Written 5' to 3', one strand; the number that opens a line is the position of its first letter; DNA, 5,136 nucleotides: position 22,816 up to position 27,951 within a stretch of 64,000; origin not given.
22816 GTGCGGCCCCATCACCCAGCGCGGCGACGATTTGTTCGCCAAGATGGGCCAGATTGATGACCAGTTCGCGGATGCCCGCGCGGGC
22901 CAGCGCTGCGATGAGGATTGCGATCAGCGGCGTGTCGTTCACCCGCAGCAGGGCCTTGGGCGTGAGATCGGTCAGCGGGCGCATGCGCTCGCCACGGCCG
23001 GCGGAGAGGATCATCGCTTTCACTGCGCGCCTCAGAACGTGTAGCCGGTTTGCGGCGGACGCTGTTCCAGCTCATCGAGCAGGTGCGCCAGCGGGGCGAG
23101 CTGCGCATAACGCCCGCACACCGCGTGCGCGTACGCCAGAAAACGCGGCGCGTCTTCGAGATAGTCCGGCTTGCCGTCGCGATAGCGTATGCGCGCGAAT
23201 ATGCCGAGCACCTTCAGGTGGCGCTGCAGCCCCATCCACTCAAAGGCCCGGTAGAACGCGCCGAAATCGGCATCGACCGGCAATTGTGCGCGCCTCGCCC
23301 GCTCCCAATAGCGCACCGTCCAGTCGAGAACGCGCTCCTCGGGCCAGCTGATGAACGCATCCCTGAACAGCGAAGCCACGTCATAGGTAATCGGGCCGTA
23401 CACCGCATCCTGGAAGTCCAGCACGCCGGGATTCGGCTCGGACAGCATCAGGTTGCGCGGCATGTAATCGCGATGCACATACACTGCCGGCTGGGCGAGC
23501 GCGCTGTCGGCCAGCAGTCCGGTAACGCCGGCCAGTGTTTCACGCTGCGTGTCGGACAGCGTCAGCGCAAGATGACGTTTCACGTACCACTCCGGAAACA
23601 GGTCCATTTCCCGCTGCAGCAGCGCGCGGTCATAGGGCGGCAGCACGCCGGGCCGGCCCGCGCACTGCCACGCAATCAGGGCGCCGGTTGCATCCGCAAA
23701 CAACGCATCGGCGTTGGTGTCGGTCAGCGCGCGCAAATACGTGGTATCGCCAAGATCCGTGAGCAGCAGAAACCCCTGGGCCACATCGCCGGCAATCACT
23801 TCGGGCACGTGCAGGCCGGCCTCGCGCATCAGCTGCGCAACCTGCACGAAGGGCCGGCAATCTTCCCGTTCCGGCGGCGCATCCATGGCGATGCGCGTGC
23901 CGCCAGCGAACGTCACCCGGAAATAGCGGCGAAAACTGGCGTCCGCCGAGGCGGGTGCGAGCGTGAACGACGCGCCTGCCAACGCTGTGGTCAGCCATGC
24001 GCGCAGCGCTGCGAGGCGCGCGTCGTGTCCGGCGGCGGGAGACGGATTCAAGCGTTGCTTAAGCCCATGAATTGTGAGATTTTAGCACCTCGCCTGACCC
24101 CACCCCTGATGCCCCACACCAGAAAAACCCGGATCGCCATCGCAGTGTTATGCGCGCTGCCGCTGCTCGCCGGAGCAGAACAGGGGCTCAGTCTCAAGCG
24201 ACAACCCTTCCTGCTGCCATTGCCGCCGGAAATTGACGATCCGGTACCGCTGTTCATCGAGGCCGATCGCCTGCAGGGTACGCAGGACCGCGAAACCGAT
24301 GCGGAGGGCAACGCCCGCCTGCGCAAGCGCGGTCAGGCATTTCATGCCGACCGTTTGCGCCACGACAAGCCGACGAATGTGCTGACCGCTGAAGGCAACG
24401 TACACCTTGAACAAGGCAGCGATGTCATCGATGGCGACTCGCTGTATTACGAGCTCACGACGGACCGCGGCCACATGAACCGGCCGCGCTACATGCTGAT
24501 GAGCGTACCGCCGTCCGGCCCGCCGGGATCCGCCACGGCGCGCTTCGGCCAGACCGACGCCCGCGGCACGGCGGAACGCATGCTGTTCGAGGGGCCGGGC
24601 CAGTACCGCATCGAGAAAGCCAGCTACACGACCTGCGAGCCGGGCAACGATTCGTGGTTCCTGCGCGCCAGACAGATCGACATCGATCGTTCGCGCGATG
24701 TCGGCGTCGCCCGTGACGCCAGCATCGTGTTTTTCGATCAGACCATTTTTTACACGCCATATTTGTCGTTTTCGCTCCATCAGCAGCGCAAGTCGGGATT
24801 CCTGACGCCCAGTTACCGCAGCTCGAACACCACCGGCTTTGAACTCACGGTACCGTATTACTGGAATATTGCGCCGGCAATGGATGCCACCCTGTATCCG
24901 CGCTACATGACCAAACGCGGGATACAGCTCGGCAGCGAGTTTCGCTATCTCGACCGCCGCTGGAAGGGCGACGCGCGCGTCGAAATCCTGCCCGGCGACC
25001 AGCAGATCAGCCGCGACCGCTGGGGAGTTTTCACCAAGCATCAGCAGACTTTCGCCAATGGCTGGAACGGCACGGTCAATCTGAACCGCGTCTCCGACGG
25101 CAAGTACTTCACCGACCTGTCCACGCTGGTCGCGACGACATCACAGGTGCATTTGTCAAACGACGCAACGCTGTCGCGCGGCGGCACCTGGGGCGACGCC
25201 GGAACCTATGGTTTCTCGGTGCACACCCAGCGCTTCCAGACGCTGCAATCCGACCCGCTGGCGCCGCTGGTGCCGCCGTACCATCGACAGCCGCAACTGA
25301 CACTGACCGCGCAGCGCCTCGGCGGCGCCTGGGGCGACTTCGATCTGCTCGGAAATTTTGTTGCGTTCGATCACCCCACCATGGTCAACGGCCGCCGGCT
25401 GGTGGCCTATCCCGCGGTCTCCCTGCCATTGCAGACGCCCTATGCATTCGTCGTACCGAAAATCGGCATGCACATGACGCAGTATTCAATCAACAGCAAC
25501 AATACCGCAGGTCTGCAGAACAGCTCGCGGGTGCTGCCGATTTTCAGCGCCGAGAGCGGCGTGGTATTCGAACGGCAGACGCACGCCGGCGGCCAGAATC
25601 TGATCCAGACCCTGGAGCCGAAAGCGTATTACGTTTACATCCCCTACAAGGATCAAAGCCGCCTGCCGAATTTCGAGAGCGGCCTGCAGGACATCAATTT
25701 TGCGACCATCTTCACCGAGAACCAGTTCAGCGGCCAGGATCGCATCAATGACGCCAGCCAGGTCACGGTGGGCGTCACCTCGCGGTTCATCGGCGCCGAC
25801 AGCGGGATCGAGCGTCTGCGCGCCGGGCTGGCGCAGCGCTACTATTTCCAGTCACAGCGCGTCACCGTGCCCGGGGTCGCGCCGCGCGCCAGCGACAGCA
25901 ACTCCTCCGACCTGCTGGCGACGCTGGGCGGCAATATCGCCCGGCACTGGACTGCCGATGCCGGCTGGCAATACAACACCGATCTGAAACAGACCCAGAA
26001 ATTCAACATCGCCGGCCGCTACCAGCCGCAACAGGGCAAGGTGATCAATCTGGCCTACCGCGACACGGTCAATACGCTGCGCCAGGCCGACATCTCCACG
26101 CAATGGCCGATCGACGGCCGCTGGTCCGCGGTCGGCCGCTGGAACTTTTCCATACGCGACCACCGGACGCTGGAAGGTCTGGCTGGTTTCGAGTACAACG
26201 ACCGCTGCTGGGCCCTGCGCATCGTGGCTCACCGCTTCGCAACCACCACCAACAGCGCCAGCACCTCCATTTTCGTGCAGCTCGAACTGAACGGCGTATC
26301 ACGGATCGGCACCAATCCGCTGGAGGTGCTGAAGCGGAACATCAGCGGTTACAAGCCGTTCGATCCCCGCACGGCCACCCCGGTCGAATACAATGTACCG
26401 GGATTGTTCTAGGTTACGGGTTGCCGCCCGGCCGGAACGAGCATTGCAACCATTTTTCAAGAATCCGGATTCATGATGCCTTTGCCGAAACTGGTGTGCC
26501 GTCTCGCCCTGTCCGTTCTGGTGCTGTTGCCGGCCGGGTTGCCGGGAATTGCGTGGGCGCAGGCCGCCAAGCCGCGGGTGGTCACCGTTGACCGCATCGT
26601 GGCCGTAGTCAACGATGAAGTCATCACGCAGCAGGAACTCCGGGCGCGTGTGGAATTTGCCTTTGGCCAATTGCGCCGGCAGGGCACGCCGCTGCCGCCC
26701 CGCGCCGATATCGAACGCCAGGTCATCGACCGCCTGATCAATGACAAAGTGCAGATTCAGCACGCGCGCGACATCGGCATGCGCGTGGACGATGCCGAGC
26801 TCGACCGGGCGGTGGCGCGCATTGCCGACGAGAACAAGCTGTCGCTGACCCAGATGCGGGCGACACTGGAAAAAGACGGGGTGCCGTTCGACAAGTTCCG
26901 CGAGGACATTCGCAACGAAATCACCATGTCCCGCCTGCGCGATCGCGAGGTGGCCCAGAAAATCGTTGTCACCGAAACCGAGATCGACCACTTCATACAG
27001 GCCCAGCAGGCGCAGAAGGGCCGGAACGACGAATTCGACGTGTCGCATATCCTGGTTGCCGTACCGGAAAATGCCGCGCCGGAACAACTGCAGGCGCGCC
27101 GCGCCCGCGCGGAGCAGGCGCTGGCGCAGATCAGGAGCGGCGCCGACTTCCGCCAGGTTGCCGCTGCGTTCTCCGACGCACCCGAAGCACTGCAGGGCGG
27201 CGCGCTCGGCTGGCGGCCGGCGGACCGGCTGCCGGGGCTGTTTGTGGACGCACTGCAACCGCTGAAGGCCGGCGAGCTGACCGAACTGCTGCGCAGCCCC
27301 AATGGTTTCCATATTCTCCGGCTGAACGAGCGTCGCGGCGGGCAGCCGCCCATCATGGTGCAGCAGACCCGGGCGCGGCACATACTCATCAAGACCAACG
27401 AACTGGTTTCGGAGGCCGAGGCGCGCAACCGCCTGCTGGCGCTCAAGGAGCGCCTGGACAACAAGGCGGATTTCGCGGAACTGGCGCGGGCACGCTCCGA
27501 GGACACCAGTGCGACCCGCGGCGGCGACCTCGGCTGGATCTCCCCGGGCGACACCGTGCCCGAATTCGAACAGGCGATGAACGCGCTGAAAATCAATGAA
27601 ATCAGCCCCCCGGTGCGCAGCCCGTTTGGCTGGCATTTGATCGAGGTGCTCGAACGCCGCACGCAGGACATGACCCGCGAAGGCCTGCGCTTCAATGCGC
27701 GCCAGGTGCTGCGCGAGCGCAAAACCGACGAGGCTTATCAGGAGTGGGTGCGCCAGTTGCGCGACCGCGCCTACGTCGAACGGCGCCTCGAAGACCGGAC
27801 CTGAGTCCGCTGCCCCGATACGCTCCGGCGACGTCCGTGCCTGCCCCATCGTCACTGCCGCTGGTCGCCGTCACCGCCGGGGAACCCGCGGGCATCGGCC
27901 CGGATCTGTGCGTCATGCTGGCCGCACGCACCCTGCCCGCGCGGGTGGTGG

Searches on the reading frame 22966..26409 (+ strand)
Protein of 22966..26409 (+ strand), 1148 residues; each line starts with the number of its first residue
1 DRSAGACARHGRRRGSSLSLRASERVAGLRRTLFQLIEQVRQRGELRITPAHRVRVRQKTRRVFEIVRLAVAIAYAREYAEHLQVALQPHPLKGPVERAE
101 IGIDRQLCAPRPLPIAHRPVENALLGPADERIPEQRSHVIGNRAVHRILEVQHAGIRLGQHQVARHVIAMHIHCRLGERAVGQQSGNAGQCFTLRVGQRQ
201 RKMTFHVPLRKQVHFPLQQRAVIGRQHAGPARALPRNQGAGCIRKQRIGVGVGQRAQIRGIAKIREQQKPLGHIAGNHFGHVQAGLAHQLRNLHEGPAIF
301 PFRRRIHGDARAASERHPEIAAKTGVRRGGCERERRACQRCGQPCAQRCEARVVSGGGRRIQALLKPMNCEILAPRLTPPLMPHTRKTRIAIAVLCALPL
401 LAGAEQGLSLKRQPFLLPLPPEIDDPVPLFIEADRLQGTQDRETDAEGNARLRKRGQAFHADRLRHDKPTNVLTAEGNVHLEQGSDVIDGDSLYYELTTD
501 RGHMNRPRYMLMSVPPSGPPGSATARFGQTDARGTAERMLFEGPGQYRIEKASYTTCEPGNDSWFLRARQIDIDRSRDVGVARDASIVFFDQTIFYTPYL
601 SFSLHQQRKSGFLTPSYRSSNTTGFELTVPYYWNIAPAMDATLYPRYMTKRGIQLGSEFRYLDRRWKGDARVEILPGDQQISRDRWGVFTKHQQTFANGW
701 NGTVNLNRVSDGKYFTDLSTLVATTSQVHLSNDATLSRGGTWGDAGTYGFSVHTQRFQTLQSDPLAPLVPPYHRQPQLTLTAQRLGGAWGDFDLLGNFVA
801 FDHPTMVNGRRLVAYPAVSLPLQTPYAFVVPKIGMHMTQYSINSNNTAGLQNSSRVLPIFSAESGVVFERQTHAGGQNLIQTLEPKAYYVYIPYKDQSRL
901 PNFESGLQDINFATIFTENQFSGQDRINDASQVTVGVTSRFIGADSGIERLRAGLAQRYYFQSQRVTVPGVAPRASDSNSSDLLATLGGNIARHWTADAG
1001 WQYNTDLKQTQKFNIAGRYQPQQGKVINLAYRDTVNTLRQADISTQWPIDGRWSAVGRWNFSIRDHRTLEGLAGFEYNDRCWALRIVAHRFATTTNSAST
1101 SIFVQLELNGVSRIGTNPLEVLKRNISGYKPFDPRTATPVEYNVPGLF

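Call 92: search_protein_families(library=pfam, proteins=[window:22966-26409:+], max_evalue=0.0001)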
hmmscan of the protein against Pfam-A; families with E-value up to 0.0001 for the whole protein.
window:22966-26409:+ (1148 aa): 3 families
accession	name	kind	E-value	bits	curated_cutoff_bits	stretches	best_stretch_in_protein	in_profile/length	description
PF04453.20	LptD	-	6.5e-91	305.9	22.4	1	683-1053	1-384/384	LPS transport system D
PF19838.5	LptD_2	-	2.6e-08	33.4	22.5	1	593-761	15-188/464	LptD protein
PF03968.19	LptD_N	-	2.2e-05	25.1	20.4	0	461-577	4-111/113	LptA/(LptD N-terminal domain) LPS transport protein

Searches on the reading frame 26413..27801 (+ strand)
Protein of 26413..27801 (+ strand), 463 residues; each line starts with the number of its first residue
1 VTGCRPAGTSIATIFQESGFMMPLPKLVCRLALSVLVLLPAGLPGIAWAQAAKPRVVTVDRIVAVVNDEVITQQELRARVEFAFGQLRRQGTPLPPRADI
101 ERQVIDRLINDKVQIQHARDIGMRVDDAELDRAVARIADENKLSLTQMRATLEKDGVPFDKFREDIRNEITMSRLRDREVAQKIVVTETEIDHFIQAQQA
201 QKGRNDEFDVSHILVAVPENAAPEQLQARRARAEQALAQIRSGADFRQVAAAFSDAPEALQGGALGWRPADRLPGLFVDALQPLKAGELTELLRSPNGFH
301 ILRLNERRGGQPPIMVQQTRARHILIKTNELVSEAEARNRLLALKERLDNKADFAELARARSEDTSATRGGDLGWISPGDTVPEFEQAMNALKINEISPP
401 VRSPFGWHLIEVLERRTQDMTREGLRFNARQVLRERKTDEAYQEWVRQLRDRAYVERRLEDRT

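Call 92: search_protein_families(library=pfam, proteins=[window:26413-27801:+], max_evalue=0.0001)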
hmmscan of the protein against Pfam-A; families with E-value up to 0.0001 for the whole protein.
window:26413-27801:+ (463 aa): 6 families
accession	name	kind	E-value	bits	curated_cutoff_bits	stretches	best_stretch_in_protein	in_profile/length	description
PF00639.27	Rotamase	-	2.7e-47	160.1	21.7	2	323-412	1-95/97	PPIC-type PPIASE domain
PF13616.12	Rotamase_3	-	8.9e-47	158.9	22.5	2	317-415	14-115/116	PPIC-type PPIASE domain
PF09312.16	SurA_N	-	3e-41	140.7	30.8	1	59-176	1-118/118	SurA N-terminal domain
PF13145.12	Rotamase_2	-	3.5e-20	73.4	27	2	186-313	1-114/121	PPIC-type PPIASE domain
PF13624.11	SurA_N_3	-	8.7e-18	65.1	27.2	1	56-175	40-161/162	SurA-like N-terminal domain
PF13623.11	SurA_N_2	-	2.2e-11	44.3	28.5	1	61-136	41-121/145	SurA-like N-terminal domain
